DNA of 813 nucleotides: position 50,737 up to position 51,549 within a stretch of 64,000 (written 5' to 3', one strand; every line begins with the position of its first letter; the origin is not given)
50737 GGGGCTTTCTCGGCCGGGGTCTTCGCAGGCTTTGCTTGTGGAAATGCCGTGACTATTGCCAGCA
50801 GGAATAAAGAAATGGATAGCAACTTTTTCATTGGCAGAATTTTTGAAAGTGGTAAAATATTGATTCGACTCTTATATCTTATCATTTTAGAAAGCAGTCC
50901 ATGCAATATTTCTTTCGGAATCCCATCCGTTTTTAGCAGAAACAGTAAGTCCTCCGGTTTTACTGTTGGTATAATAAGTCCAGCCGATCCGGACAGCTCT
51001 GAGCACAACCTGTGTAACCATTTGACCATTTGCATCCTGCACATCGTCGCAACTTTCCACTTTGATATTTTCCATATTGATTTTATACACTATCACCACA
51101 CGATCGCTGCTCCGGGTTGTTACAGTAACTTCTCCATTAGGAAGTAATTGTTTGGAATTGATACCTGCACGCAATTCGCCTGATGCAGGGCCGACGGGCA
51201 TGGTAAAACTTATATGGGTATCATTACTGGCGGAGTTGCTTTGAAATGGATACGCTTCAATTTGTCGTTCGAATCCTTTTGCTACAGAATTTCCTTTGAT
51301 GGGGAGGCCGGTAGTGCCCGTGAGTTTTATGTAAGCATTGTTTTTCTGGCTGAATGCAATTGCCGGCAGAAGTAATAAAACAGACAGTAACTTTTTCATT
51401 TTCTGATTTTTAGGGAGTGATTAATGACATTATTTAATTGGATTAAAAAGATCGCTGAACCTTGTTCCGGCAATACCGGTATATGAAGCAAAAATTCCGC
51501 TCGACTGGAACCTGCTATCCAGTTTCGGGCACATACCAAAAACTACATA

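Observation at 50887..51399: Hcp-like tube-fold protein carrying a Sec signal peptide, with no T6SS genes nearby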

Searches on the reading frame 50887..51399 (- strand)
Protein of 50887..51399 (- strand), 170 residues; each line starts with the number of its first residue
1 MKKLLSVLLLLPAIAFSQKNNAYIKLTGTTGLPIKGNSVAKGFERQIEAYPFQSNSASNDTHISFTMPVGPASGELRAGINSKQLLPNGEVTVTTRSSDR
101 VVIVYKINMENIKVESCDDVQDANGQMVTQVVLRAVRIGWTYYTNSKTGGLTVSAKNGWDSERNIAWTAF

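Call 3: search_protein_families(library=pfam, proteins=[window:50887-51399:-], max_evalue=1)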
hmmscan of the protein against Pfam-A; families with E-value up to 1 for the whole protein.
window:50887-51399:- (170 aa): 1 family
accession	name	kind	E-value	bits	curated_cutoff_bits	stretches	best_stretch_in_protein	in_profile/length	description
PF05638.18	T6SS_HCP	-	1.8e-07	31.9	23.5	1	23-142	1-129/129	Type VI secretion system effector, Hcp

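Call 4: search_protein_families(library=ncbifam, proteins=[window:50887-51399:-], max_evalue=1)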
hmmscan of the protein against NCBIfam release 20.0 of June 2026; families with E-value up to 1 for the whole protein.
window:50887-51399:- (170 aa): 1 family
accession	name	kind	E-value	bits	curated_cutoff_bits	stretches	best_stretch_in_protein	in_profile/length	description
TIGR03344.1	VI_effect_Hcp1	subfamily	0.015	15.2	58.9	1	20-148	3-159/167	type VI secretion system tube protein TssD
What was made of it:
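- Closest known: T6SS tube protein Hcp/TssD. Different: It fails the TssD subfamily model TIGR03344 (call 4).
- The protein misses the functional TssD model TIGR03344 by a wide margin (15.2 bits against a cutoff of 58.9, call 4).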

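Call 5: search_solved_structures(query=window:50887-51399:-, max_evalue=10, show_alignments=3)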
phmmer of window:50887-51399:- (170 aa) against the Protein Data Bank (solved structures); distinct sequences matched with E-value up to 10: 1.
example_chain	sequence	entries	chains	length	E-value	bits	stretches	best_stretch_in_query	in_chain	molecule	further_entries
3tpk_A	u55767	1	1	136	1.4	12.5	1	135-158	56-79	Immunoglobulin heavy chain antibody variable domain KW1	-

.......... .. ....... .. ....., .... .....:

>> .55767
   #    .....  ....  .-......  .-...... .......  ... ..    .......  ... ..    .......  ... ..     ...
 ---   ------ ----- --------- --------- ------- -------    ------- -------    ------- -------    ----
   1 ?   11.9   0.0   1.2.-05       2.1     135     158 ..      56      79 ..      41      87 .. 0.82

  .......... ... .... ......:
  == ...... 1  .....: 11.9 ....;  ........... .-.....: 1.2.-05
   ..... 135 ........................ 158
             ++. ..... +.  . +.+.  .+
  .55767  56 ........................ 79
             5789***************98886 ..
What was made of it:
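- Tried and rejected: PDB by sequence: a phmmer search with the Hcp-like protein found nothing useful (call 5).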

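Call 6: find_homologous_proteins(query=window:50887-51399:-, max_evalue=0.001)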
Query window:50887-51399:- (170 aa): 10 proteins with E <= 0.001 among 136 candidates.
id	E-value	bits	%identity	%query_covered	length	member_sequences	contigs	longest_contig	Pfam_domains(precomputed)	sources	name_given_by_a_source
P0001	3.0e-100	351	96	98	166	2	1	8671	PF05638.19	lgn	-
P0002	9.3e-95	333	89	100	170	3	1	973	PF05638.19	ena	-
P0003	8.1e-93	327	86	100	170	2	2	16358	PF05638.19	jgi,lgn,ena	-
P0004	4.1e-87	308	83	100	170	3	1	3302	PF05638.19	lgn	-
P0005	3.2e-86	305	82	100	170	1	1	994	PF05638.19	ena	-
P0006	9.8e-71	255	68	100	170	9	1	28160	PF05638.19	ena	-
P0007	5.5e-70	253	70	100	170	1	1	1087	PF05638.19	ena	-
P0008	2.4e-66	241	64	100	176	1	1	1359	-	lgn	-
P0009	2.0e-62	228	64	100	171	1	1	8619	PF05638.19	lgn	-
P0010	2.3e-37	147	48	100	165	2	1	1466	-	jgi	jgi:type VI protein secretion system component Hcp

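Call 11: find_encoding_contigs(protein=P0006, flank=10000, max_places=3)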
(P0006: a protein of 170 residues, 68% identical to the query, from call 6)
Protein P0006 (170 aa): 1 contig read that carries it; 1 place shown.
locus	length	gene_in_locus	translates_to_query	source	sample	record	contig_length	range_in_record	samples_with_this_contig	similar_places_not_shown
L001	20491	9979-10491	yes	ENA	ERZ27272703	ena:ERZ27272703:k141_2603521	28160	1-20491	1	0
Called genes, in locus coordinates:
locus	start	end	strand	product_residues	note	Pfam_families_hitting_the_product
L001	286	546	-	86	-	PF09859:Oxygenase-NA, PF13640:2OG-FeII_Oxy_3 (weak)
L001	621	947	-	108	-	PF09859:Oxygenase-NA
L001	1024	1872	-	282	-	PF00165:HTH_AraC (weak), PF12833:HTH_18, PF02870:Methyltransf_1N (weak), PF01035:DNA_binding_1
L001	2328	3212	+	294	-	-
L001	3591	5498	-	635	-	PF00515:TPR_1 (faint), PF07719:TPR_2 (faint), PF13181:TPR_8 (faint), PF13424:TPR_12 (weak), PF07730:HisKA_3, PF02518:HATPase_c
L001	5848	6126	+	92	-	-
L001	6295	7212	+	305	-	-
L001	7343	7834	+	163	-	-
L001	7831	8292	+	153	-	-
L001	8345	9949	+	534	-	PF26549:Tricorn_N (faint)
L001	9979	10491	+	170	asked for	PF05638:T6SS_HCP (weak)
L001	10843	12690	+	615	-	PF00691:OmpA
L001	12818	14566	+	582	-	-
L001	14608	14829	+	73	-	-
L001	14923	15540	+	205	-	PF06739:SBBP (faint)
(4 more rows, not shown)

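Call 12: find_encoding_contigs(protein=P0003, flank=10000, max_places=3)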
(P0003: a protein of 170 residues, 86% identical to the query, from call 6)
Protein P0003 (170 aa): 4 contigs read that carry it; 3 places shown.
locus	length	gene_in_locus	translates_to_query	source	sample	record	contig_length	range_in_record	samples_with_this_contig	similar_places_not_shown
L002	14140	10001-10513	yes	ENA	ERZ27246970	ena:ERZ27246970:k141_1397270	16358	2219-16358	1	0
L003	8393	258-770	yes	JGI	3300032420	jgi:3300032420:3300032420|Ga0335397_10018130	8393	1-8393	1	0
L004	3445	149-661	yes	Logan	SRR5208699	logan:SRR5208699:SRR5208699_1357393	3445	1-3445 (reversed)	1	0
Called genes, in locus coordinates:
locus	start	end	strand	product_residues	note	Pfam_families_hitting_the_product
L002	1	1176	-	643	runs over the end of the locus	PF07719:TPR_2 (faint), PF17874:TPR_MalT (faint), PF00515:TPR_1 (faint), PF13181:TPR_8 (faint), PF13424:TPR_12 (weak), PF13424:TPR_12, PF07730:HisKA_3, PF02518:HATPase_c, +3 more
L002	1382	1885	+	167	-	PF18962:Por_Secre_tail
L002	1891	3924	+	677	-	PF01391:Collagen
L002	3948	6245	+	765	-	PF05658:YadA_head (faint), PF01391:Collagen, PF13884:Peptidase_S74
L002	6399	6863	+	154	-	-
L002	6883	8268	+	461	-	-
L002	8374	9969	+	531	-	PF26549:Tricorn_N (faint)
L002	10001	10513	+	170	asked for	PF05638:T6SS_HCP (weak)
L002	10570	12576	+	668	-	PF13181:TPR_8 (faint), PF07719:TPR_2 (faint)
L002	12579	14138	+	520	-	?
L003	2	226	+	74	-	?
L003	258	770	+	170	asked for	PF05638:T6SS_HCP (weak)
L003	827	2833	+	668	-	PF13181:TPR_8 (faint), PF07719:TPR_2 (faint)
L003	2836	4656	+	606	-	-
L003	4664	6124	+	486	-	-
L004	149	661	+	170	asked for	PF05638:T6SS_HCP (weak)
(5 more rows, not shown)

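Call 14: search_protein_representatives(protein=window:50887-51399:-)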
Query: 170 residues. Proteins with E-value up to 0.001 (for the whole library): 95; up to 1e-10: 44; up to 1e-30: 7. The best 95 are listed.
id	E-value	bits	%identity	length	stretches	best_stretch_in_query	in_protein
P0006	3.1e-71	255.1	68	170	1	1-170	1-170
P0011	2.3e-34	135.3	43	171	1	1-170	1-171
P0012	2.3e-34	135.3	48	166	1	2-170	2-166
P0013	2.5e-34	135.1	43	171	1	1-170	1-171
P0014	6.3e-33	130.6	44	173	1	4-170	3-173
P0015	1.8e-32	129.1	42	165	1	1-170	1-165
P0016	5.8e-31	124.2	43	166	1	1-170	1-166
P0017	4.3e-29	118.1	43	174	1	1-170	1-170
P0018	6.0e-29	117.6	41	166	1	1-170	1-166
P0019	2.0e-28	116.0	42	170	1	2-170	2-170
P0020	2.7e-28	115.5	43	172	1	2-170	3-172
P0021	3.5e-27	111.9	39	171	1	2-170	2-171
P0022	3.5e-27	111.9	39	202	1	4-170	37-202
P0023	5.0e-25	104.9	38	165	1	1-170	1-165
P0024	2.0e-24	103.0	46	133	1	41-170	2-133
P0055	3.7e-10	56.6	30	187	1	7-170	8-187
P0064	4.4e-08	49.8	34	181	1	1-170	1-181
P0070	3.5e-07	46.9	28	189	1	4-168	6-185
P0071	6.7e-07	46.0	30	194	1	37-168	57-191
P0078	4.9e-06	43.2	30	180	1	15-167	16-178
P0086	3.4e-05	40.5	28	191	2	100-170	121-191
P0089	7.8e-05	39.3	27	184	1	5-161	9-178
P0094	1.5e-04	38.4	31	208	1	9-168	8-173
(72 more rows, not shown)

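Call 21: predict_structure(alignment_id=A1)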
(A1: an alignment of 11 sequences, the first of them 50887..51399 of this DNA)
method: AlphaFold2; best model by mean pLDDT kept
length: 170 residues; sequences in the alignment: 11
mean_pLDDT: 86.4   pTM: 0.78
mean pLDDT of the five models: 86.4, 86.1, 85.8, 80.0, 68.1
residues with pLDDT >= 90: 110; 70-90: 38; 50-70: 10; < 50: 12
segments of 3 or more residues with pLDDT < 50: 1-4, 10-17
pLDDT, mean of each block of 10 residues (from residue 1): 49 49 94 92 92 87 95 92 93 82 91 96 93 97 83 92 91
secondary structure, 60 per line:
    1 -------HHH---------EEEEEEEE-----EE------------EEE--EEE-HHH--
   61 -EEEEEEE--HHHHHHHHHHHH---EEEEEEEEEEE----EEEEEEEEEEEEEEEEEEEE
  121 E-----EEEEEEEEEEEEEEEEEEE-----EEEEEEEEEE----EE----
elements in order: E20-27 E47-49 E52-54 E62-68 H71-82 E86-96 E101-121 E127-145 E151-160
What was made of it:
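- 51346..51399 (-): Codons 1-18: Sec/SPase I signal peptide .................|Q, with Gln18 as the predicted mature N-terminus. Read directly from the sequence. pLDDT is below 50 for residues 1-17 (call 21).
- On Pfam PF05638 T6SS_HCP / Hcp1-like fold (sequence and structure family): Call 21 (pLDDT 86.4).
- Checked: The AlphaFold2 model has pLDDT 86.4 and pTM 0.78; only residues 1-17 are disordered (call 21).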

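Call 25: fold_search(model_id=the predicted structure, library=pdb)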
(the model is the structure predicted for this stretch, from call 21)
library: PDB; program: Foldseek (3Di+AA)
matches with E <= 10: 1243; with E <= 0.001: 59
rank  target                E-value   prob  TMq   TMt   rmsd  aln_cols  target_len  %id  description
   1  4tv4_B                4.6e-11  1.00  0.72  0.85   2.5       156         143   13  Crystal structure of a Putative uncharacterized protein from Burkholderia pseudomallei (released 2014-07-30)
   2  5xhh_C                7.5e-11  1.00  0.69  0.82   3.0       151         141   17  crystal structure of Hcp1 from Salmonella typhimurium (released 2018-03-07)
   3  4tv4_A                8.3e-11  1.00  0.74  0.85   3.1       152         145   14  Crystal structure of a Putative uncharacterized protein from Burkholderia pseudomallei (released 2014-07-30)
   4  4hkh_F                1.4e-10  1.00  0.60  0.72   5.2       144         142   22  Structure of the Hcp1 protein from E. coli EAEC 042 pathovar, mutants N93W-S158W (released 2013-12-11)
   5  4tv4_C                1.4e-10  1.00  0.71  0.83   2.8       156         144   13  Crystal structure of a Putative uncharacterized protein from Burkholderia pseudomallei (released 2014-07-30)
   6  1y12_C                1.6e-10  1.00  0.73  0.77   3.6       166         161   19  Structure of a hemolysin-coregulated protein from Pseudomonas aeruginosa (released 2005-01-25)
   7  4hkh_G                2.0e-10  1.00  0.61  0.72   5.5       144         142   22  Structure of the Hcp1 protein from E. coli EAEC 042 pathovar, mutants N93W-S158W (released 2013-12-11)
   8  8yun_E                2.1e-10  1.00  0.71  0.83   3.2       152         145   14  The crystal structure of HNBP001-HCP (released 2025-07-02)
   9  4w64_A                2.3e-10  1.00  0.74  0.73   5.9       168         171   15  Hcp1 protein from Acinetobacter baumannii AB0057 (released 2015-07-01)
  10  7fcf_F                2.3e-10  1.00  0.70  0.81   2.9       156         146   22  Crystal structure of T6SS Hcp protein (released 2022-07-20)
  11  4hkh_B                2.9e-10  1.00  0.59  0.72   5.3       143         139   22  Structure of the Hcp1 protein from E. coli EAEC 042 pathovar, mutants N93W-S158W (released 2013-12-11)
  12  4hkh_D                3.2e-10  1.00  0.60  0.72   5.4       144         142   23  Structure of the Hcp1 protein from E. coli EAEC 042 pathovar, mutants N93W-S158W (released 2013-12-11)
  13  4hkh_A                3.4e-10  1.00  0.62  0.70   5.9       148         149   22  Structure of the Hcp1 protein from E. coli EAEC 042 pathovar, mutants N93W-S158W (released 2013-12-11)
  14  1y12_B                4.0e-10  1.00  0.73  0.79   3.6       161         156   19  Structure of a hemolysin-coregulated protein from Pseudomonas aeruginosa (released 2005-01-25)
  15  5xhh_A                4.0e-10  1.00  0.66  0.74   5.4       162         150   16  crystal structure of Hcp1 from Salmonella typhimurium (released 2018-03-07)
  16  1y12_A                4.4e-10  1.00  0.73  0.77   3.5       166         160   19  Structure of a hemolysin-coregulated protein from Pseudomonas aeruginosa (released 2005-01-25)
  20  4hkh_E                6.8e-10  1.00  0.60  0.73   4.9       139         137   23  Structure of the Hcp1 protein from E. coli EAEC 042 pathovar, mutants N93W-S158W (released 2013-12-11)
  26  5xhh_B                1.2e-09  1.00  0.68  0.83   2.9       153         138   17  crystal structure of Hcp1 from Salmonella typhimurium (released 2018-03-07)
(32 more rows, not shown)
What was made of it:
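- On Pfam PF05638 T6SS_HCP / Hcp1-like fold (sequence and structure family): Call 25: all listed top hits are Hcp proteins or Hcp-containing fusion constructs, E 4.6e-11, TM up to 0.86.
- On T9SS cargo: The 152-aa mature chain is fully taken up by the Hcp fold (call 25).
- Closest known: T6SS tube protein Hcp/TssD. Same: It has the same fold over the whole mature chain (TM 0.7-0.86, call 25) and matches the Pfam family above its gathering cutoff (call 3).
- Checked: In Foldseek against the PDB, all of the listed top 50 hits are Hcp proteins or Hcp-containing fusion constructs (4tv4, 5xhh, 1y12, 4hkh and others), with E down to 4.6e-11 and target-normalised TM 0.7-0.86 (call 25).
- Hcp rings are tube building blocks (fold match, call 25). 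The model superposes on ring-forming Hcps over essentially the whole mature chain (150-168 aligned columns, call 25).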

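Call 26: find_related_loci(query=A3, collection=genome_contigs, flank=10000)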
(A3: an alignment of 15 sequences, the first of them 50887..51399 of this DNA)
Query A3 (170 aa) in genome_contigs; peptide patterns used: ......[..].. (x = any residue, [..] = any of these).
101 stretches matched a pattern; 85 encode a relative of the query (tblastn E <= 1e-3); the best 80 are kept; 80 distinct loci.
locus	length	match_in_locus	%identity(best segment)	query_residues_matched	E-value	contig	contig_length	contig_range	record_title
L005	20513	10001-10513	46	1-170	2e-45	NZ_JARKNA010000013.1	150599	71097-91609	Terrimonas pollutisoli strain H1YJ31 spades_K_17_127_13, whole genome shotgun sequence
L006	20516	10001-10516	45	1-170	1e-43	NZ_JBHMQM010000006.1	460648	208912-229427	Terrimonas sp. R1 R1_scaffold6, whole genome shotgun sequence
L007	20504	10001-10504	45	1-170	2e-43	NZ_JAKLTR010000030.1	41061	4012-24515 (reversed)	Terrimonas ginsenosidimutans strain NA20 30, whole genome shotgun sequence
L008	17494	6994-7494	46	1-170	3e-43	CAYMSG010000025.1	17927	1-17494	MAG TPA_asm: uncultured Chitinophagaceae bacterium isolate SRP323723_co1_41 genome assembly, contig: NODE_2579_length_17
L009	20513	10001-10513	45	1-170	6e-42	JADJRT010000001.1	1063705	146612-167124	MAG: Flammeovirgaceae bacterium isolate Hade_18-Q3-R52-61_BATAC.180 tig00001100-10-10634780, whole genome shotgun sequen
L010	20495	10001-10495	45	1-170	2e-41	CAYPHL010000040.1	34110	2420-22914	MAG TPA_asm: uncultured Rikenellaceae bacterium isolate binchicken_co22_232 genome assembly, contig: NODE_1340_length_34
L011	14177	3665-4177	45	1-170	7e-41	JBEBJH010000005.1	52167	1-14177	MAG: Cyclobacteriaceae bacterium isolate SF2_4 NODE_226_length_52167_cov_7.627430, whole genome shotgun sequence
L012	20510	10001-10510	45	1-170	5e-41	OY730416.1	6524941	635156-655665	MAG: uncultured Ferruginibacter sp. isolate 52100660-89e0-41f3-aa4d-b5ad2bee9e90 genome assembly, chromosome: 1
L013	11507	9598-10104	45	1-170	4e-41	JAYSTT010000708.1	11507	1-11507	MAG: Ferruginibacter sp. isolate GFS_12518 GFS_12518_707, whole genome shotgun sequence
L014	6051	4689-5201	44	1-170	9e-41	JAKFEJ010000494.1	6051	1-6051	MAG: Chitinophagaceae bacterium isolate LC070 contig-124_11294, whole genome shotgun sequence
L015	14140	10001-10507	44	1-170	3e-40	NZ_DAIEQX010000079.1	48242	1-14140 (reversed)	MAG: Hydrotalea sp. isolate clean170 k141_1192159, whole genome shotgun sequence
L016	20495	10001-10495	42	1-170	1e-40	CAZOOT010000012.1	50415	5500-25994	MAG TPA_asm: uncultured Chitinophaga sp. isolate SRP319275_co1_165 genome assembly, contig: NODE_473_length_50415_cov_5.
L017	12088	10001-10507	44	1-170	5e-40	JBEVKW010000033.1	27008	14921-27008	MAG: Chitinophagaceae bacterium isolate T4R1UO_autometa_bin_0002 T4R1UO_autometa_bin_0002_k133_3693079, whole genome sho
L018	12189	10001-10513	44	1-170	5e-40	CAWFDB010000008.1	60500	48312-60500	MAG: uncultured Bacteroidetes bacterium isolate MFD04716.bin.2.173 genome assembly, contig: contig_59713, whole genome s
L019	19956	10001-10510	43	1-170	4e-40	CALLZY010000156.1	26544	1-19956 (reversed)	MAG TPA_asm: uncultured Chitinophagaceae bacterium isolate SRR2107216_bin.75_CONCOCT_v1.1_MAG genome assembly, contig: E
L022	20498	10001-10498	44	1-170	6e-39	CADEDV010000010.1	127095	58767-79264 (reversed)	MAG: uncultured Bacteroidetes bacterium isolate Bacteroidetes sp. RBC053 genome assembly, contig: MAG053_10, whole genom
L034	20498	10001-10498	42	1-170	6e-38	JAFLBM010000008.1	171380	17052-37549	MAG: Chitinophagales bacterium isolate UWPOB_CHIT5 gnl_X_OMANHLCP_8, whole genome shotgun sequence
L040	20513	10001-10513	40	1-170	1e-36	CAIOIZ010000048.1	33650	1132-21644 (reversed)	MAG: uncultured Bacteroidetes bacterium isolate Ja2_bin-0877 genome assembly, contig: bin-0877:048/165, whole genome sho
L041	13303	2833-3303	46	15-170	5e-36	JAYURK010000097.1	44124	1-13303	MAG: Ferruginibacter sp. isolate GL116_DN_metabinner_1 GL116_DN_metabinner_1_96, whole genome shotgun sequence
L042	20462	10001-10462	46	17-170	1e-35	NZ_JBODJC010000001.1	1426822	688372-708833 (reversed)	Ferruginibacter sp. SUN106 contig1, whole genome shotgun sequence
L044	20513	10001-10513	41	1-170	2e-35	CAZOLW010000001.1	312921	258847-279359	MAG TPA_asm: uncultured Chitinophagaceae bacterium isolate SRP302447_co4_785 genome assembly, contig: NODE_103_length_31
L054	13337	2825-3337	41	1-170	9e-34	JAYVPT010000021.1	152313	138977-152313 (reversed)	MAG: Ferruginibacter sp. isolate GL72_DN_metabinner_8 GL72_DN_metabinner_8_20, whole genome shotgun sequence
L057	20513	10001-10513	39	1-170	2e-33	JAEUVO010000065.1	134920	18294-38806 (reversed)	MAG: Chitinophagaceae bacterium isolate new MAG-383 k141_2262004, whole genome shotgun sequence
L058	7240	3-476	44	14-170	6e-33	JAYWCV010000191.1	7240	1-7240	MAG: Chitinophagaceae bacterium isolate GL94_UP_metabinner_30_sub GL94_UP_metabinner_30_sub_190, whole genome shotgun se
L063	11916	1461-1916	41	18-170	8e-32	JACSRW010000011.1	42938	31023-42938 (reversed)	MAG: Chitinophagaceae bacterium isolate BA2 contig-70_727, whole genome shotgun sequence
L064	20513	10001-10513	41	1-170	2e-30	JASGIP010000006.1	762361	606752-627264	MAG: Ferruginibacter sp. isolate 5N345 JMF-2111-06-0005.ont.bin.345_5, whole genome shotgun sequence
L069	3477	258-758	37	1-170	2e-29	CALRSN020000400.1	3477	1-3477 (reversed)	MAG: Bordetella parapertussis isolate JJ-KL17-317-5-m1-bin277 genome assembly, contig: JJ-ST9C4-101-C3112, whole genome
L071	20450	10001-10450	37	20-170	5e-28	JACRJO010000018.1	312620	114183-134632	MAG: Sphingobacteriales bacterium isolate NC_groundwater_1831_Pr3_B-0.1um_49_18 SR-2_scaffold_141_1265601, whole genome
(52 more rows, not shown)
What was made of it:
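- The family lives in soil and wastewater Bacteroidota (call 26), where contact-dependent attack is plausible.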

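Call 35: search_protein_families(library=padloc, max_evalue=0.01, proteins=[window:50887-51399:-])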
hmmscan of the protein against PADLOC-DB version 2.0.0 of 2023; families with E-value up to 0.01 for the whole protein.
window:50887-51399:- (170 aa): 0 families

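Call 36: search_protein_families(library=phrogs, max_evalue=0.01, proteins=[window:50887-51399:-])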
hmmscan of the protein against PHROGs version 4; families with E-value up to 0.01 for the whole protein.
window:50887-51399:- (170 aa): 0 families

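Call 48: search_solved_structures(query=A6, max_evalue=1)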
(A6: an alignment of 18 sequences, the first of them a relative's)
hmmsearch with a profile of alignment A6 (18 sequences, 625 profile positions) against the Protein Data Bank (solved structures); distinct sequences matched with E-value up to 1: 0.
